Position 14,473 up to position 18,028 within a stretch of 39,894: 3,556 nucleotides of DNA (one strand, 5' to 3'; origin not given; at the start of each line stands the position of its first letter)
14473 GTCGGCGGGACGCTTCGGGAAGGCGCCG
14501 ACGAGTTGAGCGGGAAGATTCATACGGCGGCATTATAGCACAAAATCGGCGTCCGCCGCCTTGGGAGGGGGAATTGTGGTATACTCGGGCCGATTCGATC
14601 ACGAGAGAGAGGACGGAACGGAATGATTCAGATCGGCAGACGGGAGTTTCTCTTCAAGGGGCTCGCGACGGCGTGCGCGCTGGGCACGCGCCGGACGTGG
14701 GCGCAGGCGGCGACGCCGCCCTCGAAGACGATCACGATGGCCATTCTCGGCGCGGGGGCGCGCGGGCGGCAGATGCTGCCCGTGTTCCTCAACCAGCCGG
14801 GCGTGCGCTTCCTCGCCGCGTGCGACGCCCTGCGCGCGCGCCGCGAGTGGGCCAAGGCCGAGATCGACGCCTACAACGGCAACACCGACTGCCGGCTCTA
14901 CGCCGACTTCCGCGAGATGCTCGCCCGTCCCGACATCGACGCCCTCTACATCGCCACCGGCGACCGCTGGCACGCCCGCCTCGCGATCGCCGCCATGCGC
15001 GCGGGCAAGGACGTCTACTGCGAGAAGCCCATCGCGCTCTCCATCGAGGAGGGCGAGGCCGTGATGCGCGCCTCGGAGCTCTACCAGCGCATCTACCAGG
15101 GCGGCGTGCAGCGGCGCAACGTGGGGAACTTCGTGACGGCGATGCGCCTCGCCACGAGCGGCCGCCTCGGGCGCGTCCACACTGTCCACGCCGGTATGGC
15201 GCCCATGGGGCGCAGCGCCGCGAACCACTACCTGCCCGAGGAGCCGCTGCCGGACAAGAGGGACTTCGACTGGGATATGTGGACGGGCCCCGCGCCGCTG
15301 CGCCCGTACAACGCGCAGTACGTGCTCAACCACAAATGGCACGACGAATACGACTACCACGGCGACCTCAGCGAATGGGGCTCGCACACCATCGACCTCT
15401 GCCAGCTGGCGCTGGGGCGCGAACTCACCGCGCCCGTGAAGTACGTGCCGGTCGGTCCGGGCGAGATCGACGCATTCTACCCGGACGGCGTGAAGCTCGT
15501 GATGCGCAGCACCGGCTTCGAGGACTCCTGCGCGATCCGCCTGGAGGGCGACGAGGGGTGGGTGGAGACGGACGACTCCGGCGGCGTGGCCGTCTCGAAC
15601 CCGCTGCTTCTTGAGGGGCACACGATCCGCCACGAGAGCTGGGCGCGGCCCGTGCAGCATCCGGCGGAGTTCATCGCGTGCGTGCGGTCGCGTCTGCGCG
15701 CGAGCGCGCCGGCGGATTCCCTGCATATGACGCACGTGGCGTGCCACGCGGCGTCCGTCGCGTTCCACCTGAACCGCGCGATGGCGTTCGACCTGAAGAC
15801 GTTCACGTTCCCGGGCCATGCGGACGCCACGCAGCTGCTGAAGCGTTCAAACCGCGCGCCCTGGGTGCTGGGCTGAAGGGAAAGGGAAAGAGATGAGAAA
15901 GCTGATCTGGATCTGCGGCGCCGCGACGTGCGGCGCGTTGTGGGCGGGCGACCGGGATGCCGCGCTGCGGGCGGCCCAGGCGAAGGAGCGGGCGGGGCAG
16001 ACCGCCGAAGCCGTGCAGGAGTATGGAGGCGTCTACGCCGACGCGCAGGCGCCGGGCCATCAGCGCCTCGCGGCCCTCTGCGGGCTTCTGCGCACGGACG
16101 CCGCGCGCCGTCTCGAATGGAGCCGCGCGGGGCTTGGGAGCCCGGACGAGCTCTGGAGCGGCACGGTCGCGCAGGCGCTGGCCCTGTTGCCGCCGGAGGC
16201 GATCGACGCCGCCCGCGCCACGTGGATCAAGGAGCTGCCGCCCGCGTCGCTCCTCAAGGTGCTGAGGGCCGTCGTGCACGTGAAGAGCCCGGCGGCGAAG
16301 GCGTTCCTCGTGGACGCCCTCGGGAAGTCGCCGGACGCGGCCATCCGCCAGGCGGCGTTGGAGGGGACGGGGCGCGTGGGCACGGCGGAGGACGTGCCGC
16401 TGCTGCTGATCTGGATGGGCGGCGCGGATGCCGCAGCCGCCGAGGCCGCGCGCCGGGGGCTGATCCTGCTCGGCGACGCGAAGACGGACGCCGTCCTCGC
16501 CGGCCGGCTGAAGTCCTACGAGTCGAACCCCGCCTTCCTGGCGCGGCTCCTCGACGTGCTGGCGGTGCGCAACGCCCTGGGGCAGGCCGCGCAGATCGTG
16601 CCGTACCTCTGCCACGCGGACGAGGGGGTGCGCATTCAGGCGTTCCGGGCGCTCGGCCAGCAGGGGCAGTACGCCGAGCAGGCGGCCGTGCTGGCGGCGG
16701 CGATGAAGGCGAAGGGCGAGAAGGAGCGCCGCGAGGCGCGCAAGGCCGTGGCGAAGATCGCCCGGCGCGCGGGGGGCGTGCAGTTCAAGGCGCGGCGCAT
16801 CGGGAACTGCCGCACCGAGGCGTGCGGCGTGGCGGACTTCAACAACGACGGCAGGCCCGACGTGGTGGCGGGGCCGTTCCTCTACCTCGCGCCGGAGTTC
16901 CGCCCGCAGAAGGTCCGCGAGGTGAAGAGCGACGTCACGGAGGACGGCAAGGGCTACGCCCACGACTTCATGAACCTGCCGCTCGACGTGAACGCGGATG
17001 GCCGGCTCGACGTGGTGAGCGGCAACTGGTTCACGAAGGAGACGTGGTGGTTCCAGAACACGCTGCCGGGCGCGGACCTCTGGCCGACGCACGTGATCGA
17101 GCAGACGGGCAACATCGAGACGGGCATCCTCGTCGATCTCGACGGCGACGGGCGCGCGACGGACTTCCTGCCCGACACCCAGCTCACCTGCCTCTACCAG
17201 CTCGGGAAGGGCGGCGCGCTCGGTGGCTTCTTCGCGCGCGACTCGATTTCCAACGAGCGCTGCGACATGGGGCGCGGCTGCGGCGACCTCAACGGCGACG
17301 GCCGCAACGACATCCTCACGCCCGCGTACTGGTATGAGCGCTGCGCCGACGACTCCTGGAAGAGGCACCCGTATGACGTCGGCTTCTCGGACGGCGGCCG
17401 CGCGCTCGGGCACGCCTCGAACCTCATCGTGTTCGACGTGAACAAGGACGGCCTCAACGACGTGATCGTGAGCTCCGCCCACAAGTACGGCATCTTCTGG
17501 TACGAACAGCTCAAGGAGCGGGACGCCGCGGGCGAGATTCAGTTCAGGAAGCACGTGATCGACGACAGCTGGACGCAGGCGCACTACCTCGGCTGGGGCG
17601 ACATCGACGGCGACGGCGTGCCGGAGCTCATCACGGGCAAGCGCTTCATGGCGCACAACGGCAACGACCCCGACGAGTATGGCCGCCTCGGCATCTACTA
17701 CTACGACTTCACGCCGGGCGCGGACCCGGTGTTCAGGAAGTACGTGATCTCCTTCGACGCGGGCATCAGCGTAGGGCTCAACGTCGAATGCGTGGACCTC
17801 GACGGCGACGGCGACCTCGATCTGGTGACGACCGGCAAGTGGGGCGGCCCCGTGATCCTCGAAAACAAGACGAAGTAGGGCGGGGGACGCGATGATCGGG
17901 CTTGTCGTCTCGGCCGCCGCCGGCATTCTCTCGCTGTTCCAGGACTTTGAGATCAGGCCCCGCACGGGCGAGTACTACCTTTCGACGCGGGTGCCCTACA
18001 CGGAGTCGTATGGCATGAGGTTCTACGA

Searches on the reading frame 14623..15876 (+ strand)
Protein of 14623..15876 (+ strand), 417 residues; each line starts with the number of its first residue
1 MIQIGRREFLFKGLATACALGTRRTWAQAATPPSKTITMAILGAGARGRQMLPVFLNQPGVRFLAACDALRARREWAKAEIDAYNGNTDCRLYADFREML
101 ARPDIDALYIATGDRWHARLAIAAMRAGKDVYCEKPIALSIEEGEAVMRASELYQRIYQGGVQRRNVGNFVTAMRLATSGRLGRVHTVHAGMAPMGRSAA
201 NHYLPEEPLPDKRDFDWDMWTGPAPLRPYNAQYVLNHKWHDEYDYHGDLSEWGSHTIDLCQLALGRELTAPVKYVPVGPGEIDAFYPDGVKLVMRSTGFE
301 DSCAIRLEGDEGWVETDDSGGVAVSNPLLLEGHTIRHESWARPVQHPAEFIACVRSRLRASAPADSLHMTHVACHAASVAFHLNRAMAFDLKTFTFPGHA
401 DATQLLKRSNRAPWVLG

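Call 29: search_protein_families(library=pfam, proteins=[window:14623-15876:+], max_evalue=0.01)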
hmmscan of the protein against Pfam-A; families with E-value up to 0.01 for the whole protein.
window:14623-15876:+ (417 aa): 3 families
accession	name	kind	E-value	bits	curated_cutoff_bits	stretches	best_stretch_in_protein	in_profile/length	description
PF19051.5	GFO_IDH_MocA_C2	-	1.7e-18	67.5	23.3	1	201-415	40-253/254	Oxidoreductase family, C-terminal alpha/beta domain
PF01408.29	GFO_IDH_MocA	-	3.5e-18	66.9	24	1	38-158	2-116/120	Oxidoreductase family, NAD-binding Rossmann fold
PF01936.24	NYN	-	0.0063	17.5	24.2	0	83-132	72-121/145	NYN domain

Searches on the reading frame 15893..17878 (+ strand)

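Call 29: search_protein_families(library=pfam, proteins=[window:15893-17878:+], max_evalue=0.01)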
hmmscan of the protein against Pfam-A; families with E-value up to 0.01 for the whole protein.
window:15893-17878:+ (661 aa): 3 families
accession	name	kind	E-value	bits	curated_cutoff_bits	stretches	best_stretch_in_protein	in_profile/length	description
PF13517.12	FG-GAP_3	-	1.2e-24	87.1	26.9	2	515-580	1-60/61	FG-GAP-like repeat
PF01839.29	FG-GAP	-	4e-17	62.1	22.1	0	313-327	7-21/37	FG-GAP repeat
PF13646.12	HEAT_2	-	1.3e-09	38.6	27.7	2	122-188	19-85/88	HEAT repeats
